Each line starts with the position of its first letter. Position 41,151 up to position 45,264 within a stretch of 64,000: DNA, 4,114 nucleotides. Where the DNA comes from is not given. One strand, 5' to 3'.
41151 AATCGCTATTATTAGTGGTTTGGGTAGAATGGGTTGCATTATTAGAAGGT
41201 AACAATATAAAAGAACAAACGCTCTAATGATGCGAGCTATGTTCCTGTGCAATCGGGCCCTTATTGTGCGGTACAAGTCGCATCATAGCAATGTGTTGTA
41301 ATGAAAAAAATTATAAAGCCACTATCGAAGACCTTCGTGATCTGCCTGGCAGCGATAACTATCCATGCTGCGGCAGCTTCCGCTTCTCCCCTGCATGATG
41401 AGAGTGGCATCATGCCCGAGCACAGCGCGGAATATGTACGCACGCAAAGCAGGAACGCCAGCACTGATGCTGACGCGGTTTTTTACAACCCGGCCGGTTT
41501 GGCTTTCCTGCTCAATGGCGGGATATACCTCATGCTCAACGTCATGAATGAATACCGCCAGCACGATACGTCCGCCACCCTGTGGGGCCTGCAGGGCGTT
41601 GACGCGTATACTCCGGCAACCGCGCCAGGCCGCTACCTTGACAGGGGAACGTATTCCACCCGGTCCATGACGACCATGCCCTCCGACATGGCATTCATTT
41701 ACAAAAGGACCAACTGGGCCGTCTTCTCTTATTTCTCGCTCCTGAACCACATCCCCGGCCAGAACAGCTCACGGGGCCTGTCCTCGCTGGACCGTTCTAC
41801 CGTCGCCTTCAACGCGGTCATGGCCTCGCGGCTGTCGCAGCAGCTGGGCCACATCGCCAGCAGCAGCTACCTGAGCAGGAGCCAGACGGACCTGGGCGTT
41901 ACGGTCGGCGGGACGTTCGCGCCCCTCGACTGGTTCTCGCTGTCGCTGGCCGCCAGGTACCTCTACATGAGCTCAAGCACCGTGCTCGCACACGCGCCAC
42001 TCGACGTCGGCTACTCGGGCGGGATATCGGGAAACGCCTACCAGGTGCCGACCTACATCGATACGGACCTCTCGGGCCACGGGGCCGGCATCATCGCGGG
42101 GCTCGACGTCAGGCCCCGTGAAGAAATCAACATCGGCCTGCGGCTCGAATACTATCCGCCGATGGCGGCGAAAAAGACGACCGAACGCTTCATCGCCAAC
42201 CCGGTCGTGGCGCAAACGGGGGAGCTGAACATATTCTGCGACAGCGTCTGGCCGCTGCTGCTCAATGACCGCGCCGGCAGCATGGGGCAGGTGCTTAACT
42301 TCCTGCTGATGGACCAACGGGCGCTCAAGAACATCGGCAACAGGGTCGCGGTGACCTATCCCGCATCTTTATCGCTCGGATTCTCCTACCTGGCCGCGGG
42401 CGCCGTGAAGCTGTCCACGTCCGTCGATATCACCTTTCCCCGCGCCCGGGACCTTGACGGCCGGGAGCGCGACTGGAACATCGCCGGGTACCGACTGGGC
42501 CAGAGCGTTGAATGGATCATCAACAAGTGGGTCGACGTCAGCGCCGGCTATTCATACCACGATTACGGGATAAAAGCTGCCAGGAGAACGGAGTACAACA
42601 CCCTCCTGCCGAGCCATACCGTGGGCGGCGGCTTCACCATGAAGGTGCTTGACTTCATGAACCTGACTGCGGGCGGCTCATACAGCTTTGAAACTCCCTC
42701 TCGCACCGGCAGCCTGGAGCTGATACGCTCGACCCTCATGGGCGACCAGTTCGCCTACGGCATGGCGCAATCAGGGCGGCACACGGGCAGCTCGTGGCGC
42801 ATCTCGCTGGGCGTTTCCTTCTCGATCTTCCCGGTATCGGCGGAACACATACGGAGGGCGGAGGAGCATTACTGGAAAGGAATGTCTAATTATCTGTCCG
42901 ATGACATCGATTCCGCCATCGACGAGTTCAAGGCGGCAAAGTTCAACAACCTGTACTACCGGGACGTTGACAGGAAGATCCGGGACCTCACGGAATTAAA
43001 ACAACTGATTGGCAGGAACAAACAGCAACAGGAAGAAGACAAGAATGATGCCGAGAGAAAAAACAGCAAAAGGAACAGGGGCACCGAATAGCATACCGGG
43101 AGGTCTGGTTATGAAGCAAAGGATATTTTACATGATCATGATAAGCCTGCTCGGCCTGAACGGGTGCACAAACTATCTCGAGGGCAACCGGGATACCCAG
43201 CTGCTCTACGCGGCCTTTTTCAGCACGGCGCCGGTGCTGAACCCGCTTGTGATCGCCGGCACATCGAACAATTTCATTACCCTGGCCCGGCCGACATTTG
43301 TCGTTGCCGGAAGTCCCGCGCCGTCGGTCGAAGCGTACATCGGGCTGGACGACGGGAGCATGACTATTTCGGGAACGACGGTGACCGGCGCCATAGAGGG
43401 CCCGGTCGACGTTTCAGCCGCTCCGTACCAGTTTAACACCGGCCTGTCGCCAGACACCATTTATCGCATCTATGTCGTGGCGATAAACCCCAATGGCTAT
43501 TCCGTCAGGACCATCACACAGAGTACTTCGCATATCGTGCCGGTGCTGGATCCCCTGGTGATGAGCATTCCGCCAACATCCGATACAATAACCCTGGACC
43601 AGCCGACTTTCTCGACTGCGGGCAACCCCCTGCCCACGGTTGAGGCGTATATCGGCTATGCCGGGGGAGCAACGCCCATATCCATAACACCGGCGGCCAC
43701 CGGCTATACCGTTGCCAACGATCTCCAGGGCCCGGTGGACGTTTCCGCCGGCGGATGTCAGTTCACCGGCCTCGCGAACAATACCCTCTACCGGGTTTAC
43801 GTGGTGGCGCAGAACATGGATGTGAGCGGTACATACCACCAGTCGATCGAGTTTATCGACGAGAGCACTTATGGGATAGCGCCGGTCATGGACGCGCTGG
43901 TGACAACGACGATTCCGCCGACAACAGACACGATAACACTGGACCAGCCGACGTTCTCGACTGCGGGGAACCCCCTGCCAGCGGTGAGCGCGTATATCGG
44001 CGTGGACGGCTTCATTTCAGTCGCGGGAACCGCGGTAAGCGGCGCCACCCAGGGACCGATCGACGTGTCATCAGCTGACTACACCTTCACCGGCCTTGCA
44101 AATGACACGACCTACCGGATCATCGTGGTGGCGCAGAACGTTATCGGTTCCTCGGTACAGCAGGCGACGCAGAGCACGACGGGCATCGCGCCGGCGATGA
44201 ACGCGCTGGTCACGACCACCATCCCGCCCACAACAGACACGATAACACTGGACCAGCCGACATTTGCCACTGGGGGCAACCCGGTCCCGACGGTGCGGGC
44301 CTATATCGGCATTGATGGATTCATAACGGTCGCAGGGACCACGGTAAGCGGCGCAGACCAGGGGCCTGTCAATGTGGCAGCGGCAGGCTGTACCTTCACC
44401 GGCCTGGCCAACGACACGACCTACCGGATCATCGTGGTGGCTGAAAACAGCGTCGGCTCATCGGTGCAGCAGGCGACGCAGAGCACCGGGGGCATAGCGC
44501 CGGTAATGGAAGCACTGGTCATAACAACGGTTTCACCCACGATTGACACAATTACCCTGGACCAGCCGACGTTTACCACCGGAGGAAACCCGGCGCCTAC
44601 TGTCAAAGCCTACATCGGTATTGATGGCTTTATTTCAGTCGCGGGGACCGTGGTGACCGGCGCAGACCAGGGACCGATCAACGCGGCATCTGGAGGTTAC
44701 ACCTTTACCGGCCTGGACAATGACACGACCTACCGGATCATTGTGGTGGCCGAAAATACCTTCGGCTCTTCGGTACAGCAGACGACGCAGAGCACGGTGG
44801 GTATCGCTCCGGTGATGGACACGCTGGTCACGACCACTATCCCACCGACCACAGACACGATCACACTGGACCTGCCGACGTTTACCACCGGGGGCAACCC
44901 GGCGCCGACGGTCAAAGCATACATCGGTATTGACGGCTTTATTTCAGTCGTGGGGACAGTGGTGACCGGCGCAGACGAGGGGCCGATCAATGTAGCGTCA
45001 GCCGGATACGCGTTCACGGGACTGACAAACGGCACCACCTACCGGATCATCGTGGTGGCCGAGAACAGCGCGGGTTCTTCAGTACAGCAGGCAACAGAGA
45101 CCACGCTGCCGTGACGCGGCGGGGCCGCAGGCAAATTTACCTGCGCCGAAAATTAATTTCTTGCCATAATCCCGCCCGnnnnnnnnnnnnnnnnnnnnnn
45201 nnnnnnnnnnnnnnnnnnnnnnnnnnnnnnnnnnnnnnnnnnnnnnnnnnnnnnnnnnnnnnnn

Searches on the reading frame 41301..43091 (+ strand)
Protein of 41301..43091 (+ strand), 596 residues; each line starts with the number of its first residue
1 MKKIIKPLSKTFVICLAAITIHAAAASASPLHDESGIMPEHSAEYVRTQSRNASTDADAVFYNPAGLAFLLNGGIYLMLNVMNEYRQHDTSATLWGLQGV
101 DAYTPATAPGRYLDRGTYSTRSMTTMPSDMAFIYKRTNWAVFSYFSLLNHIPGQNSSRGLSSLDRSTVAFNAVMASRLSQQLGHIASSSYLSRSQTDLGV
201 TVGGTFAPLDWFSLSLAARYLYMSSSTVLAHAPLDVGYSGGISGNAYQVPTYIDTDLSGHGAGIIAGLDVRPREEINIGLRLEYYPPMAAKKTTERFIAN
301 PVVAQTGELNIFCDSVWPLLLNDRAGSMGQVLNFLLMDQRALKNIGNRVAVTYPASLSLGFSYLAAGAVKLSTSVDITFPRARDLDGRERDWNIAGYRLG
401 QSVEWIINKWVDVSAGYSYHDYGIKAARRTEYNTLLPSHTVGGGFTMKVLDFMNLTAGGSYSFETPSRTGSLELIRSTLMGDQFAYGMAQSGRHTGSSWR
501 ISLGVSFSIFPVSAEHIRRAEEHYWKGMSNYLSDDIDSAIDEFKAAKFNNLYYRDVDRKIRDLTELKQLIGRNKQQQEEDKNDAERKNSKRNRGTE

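Call 10: search_protein_families(library=pfam, proteins=[window:41301-43091:+], max_evalue=0.1)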
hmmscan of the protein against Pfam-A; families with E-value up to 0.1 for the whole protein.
window:41301-43091:+ (596 aa): 1 family
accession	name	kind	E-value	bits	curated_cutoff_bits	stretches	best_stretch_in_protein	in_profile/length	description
PF11131.13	PhrC_PhrF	-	0.018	15.1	25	1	9-26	3-20/38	Rap-phr extracellular signalling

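Call 11: search_protein_families(library=ncbifam, proteins=[window:41301-43091:+], max_evalue=0.1)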
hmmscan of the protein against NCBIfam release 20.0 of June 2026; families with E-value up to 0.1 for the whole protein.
window:41301-43091:+ (596 aa): 1 family
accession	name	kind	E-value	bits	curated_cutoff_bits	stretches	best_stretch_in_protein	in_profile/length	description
TIGR01786.1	TonB-hemlactrns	subfamily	0.017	13.4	323.75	1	398-467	394-466/719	TonB-dependent hemoglobin/transferrin/lactoferrin family receptor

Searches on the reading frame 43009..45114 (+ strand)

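Call 10: search_protein_families(library=pfam, proteins=[window:43009-45114:+], max_evalue=0.1)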
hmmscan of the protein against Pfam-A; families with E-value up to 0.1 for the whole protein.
window:43009-45114:+ (701 aa): 6 families
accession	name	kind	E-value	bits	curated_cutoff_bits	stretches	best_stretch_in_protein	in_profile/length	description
PF00041.27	fn3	-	2.4e-20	73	25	2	355-388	48-80/84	Fibronectin type III domain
PF25059.1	FN3_DSCAM-DSCAML_C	-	1.3e-18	67.6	39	2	665-700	45-80/89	DSCAM/DSCAML C-terminal Fn3-like domain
PF16656.11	Pur_ac_phosph_N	-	4.6e-10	40.4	30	0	458-488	60-90/93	Purple acid Phosphatase, N-terminal domain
PF23608.1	Ig_ILCR1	-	5.8e-08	33.2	27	0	353-378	63-88/114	ILCR1 Ig-like domain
PF08648.17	SNRNP27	-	0.00083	19.8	23.1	0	429-457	6-34/56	U4/U6.U5 small nuclear ribonucleoproteins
PF12929.12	Mid1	-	0.0017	18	28.6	0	451-496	188-233/433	Stretch-activated Ca2+-permeable channel component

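Call 11: search_protein_families(library=ncbifam, proteins=[window:43009-45114:+], max_evalue=0.1)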
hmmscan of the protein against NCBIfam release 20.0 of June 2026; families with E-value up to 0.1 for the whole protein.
window:43009-45114:+ (701 aa): 2 families
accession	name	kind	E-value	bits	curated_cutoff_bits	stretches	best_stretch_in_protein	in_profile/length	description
NF008510.0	PRK11427.1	equivalog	0.013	14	821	0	474-516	383-427/683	multidrug efflux transporter permease subunit MdtO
NF053665.1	TransRegDtxRActin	equivalog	0.099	12.1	290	0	196-229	120-152/233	iron-dependent transcriptional repressor DtxR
